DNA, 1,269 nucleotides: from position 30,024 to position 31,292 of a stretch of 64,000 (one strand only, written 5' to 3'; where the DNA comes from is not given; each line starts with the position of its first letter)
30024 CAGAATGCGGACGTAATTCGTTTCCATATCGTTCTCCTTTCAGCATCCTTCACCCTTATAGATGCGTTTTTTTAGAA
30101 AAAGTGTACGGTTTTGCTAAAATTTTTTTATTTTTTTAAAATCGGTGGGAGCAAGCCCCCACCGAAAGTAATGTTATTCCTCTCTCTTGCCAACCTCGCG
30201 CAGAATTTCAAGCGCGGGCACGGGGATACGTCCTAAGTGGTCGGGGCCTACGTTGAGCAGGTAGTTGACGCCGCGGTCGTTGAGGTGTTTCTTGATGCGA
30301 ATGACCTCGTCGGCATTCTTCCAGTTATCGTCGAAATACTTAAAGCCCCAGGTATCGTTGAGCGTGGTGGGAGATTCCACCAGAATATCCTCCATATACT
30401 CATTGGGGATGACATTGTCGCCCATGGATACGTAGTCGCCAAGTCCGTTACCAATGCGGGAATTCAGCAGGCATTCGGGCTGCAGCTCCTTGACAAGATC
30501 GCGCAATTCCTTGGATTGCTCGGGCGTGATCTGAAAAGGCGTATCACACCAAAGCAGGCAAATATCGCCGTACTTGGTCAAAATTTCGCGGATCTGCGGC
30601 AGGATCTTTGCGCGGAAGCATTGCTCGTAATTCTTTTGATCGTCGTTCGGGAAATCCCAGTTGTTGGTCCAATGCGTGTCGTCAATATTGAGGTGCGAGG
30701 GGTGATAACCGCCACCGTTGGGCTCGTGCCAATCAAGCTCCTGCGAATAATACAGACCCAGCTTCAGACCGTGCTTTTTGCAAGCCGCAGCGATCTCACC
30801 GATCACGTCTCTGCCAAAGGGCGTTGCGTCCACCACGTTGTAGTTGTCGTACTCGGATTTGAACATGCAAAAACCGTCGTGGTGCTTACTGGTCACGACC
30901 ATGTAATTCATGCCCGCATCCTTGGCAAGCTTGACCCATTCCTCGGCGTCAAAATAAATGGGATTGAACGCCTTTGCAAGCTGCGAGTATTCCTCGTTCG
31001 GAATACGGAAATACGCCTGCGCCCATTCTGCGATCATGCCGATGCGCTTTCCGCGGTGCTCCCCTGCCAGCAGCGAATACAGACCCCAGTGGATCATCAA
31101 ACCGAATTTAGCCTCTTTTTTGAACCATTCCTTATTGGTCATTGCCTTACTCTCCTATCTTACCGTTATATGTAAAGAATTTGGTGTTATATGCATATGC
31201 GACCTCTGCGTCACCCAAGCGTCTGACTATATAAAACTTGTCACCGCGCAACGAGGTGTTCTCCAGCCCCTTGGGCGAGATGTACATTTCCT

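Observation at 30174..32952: Operon of three paralogous 2-TM proteins chained by translational coupling to a leaderless-type GH29 fucosidase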

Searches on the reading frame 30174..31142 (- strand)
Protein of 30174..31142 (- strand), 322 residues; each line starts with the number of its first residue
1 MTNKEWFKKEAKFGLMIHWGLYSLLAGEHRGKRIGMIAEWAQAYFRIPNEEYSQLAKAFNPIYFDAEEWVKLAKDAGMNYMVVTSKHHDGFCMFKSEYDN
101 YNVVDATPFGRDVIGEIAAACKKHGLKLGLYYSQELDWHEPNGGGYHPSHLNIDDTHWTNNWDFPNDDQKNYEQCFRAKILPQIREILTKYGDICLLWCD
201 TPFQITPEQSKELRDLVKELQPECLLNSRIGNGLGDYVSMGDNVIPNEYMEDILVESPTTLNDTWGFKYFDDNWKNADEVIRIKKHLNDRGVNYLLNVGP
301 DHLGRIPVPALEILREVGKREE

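Call 4: search_protein_families(library=pfam, proteins=[window:30174-31142:-], max_evalue=1)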
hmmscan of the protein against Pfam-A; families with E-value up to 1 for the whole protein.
window:30174-31142:- (322 aa): 2 families
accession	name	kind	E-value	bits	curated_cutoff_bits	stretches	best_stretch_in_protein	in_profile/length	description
PF01120.23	Alpha_L_fucos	-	3e-68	231.2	25.2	1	4-319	27-338/345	Alpha-L-fucosidase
PF14871.12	GHL6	-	2.9e-05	24.7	35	1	65-188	1-120/132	Hypothetical glycosyl hydrolase 6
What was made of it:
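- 30174..31142 (-): AlfC-type single-domain cytoplasmic GH29 alpha-L-fucosidase, 322 aa. Pfam PF01120 at 3e-68 (call 4).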

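Call 9: search_protein_families(library=ncbifam, proteins=[window:30174-31142:-], max_evalue=1)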
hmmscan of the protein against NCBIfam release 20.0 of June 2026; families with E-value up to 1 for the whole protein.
window:30174-31142:- (322 aa): 3 families
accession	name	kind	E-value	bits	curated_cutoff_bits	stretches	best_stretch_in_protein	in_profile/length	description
NF006707.0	PRK09250.1-4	equivalog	0.066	12.2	327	1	57-84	88-115/355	class I fructose-bisphosphate aldolase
NF047505.1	LIC_10177_fam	equivalog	0.089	12.7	100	1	273-320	23-71/130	LIC_10177 family protein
NF006705.0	PRK09250.1-2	equivalog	0.18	10.6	682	1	57-80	85-108/349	class I fructose-bisphosphate aldolase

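Call 10: search_protein_families(library=padloc, proteins=[window:30174-31142:-], max_evalue=1)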
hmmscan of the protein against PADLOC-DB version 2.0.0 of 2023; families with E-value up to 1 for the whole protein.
window:30174-31142:- (322 aa): 0 families

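Call 11: search_protein_families(library=phrogs, proteins=[window:30174-31142:-], max_evalue=1)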
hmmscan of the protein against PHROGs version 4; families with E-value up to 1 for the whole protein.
window:30174-31142:- (322 aa): 1 family
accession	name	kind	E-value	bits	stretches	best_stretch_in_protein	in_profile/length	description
phrog_1603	-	unknown function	0.21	12.7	0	102-124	22-44/54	-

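Call 53: search_solved_structures(query=window:30174-31142:-, max_evalue=0.00001, show_alignments=2)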
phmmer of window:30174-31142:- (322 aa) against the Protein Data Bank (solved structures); distinct sequences matched with E-value up to 0.00001: 53.
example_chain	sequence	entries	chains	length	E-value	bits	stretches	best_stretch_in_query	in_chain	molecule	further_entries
6o18_A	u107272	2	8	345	2.7e-125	421.3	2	3-268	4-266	AlfC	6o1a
6o1i_A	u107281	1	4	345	9.9e-125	419.5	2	3-268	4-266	AlfC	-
6o1j_A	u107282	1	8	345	2.8e-124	418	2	3-268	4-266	AlfC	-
6o1c_A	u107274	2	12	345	2.8e-124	418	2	3-268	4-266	AlfC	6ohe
8p1s_A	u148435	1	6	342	2.6e-117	395.1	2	4-249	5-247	Bifidobacterium asteroides alpha-L-fucosidase (TT1819)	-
8p1r_A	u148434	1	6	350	1.4e-116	392.6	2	4-249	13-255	Bifidobacterium asteroides alpha-L-fucosidase (TT1819) catalytic mutant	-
9s0x_A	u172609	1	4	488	4.5e-81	275.9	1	5-319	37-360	Alpha-L-fucosidase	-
9rzy_A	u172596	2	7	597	2.4e-75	257.1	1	7-318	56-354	Alpha-L-fucosidase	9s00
9rzx_A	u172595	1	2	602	3.2e-71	243.5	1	10-318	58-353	Alpha-L-fucosidase, family GH29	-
7db5_A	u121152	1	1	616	4.4e-66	226.6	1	9-319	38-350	Alpha-L-fucosidase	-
6gn6_A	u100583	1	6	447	5e-53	183.7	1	5-318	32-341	Alpha-L-fucosidase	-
9eu4_A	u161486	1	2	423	1e-46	162.9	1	10-319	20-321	Exported alpha-L-fucosidase protein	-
9eu1_A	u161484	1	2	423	1e-46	162.9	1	10-319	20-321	Alpha-L-fucosidase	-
9eu2_A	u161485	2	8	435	1.2e-45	159.4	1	5-319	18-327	Alpha-L-fucosidase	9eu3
8z63_A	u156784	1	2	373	3.1e-40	141.6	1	7-320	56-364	Alpha-L-fucosidase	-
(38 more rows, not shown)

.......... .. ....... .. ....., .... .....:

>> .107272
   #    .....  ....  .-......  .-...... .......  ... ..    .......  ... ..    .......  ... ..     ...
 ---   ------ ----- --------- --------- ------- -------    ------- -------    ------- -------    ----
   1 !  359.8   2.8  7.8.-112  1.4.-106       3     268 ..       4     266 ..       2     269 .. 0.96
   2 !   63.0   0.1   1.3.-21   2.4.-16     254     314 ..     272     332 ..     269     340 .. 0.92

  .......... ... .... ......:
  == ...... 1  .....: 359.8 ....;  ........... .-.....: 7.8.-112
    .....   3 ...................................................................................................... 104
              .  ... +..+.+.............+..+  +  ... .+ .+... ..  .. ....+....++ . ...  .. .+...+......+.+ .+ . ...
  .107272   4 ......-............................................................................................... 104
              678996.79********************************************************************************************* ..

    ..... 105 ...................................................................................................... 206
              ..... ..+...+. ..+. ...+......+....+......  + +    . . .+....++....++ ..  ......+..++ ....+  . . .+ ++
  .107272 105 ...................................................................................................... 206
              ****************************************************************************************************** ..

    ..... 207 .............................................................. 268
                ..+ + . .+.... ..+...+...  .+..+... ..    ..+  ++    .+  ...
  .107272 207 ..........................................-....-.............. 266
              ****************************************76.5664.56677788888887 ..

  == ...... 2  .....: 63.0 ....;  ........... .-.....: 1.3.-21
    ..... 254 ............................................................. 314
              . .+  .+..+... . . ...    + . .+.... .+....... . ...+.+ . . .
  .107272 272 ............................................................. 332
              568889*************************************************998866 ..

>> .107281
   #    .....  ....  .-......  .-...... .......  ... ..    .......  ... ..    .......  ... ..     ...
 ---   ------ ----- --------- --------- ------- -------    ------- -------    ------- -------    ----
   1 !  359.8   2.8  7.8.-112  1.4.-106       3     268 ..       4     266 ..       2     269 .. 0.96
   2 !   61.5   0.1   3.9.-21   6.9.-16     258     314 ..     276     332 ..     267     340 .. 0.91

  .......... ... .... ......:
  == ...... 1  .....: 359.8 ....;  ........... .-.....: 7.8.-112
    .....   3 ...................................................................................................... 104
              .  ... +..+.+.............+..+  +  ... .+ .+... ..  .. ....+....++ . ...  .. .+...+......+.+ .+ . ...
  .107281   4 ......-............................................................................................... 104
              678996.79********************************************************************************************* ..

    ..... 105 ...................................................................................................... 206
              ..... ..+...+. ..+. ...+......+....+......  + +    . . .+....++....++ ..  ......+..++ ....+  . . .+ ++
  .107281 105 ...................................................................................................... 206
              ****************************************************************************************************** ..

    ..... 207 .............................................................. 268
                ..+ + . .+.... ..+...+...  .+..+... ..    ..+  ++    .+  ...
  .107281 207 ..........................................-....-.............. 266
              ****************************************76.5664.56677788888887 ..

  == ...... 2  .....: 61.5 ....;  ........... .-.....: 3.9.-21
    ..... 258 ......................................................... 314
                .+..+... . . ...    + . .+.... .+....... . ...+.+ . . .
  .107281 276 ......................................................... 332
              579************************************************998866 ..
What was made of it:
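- On GH29 alpha-L-fucosidase, AlfC-like single-domain subgroup: The protein is 322 aa and aligns with AlfC residues 4-332 of 345 (call 53).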

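Call 80: find_related_loci(query=window:30174-31142:-, collection=metagenome_contigs, flank=5000)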
Query window:30174-31142:- (322 aa) in metagenome_contigs; peptide patterns used: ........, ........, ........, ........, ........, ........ (x = any residue, [..] = any of these).
65 stretches matched a pattern; 48 encode a relative of the query (tblastn E <= 1e-3); 48 distinct loci.
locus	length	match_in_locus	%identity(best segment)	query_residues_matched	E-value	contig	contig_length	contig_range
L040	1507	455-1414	88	1-320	0e+0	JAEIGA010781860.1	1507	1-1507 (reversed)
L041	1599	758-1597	92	1-280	0e+0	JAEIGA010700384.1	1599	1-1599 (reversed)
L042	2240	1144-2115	77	3-320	0e+0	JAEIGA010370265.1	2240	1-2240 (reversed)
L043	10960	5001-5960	73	1-320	2e-169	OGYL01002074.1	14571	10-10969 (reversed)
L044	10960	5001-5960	68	1-320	9e-154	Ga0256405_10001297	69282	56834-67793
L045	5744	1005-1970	68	1-320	3e-154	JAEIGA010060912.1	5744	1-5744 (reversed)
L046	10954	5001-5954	67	1-319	4e-152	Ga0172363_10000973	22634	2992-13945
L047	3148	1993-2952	67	1-320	3e-158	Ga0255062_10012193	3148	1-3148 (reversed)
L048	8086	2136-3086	66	1-318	1e-150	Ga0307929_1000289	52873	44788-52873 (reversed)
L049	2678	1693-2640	65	1-317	5e-159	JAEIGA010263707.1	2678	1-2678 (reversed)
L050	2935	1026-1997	67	1-319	1e-156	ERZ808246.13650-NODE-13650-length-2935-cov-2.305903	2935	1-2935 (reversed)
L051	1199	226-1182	68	1-319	1e-161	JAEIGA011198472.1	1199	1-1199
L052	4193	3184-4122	64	5-319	2e-148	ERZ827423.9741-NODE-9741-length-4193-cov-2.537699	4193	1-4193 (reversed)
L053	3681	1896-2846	64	1-318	8e-149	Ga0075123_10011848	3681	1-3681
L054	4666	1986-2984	63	1-318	5e-145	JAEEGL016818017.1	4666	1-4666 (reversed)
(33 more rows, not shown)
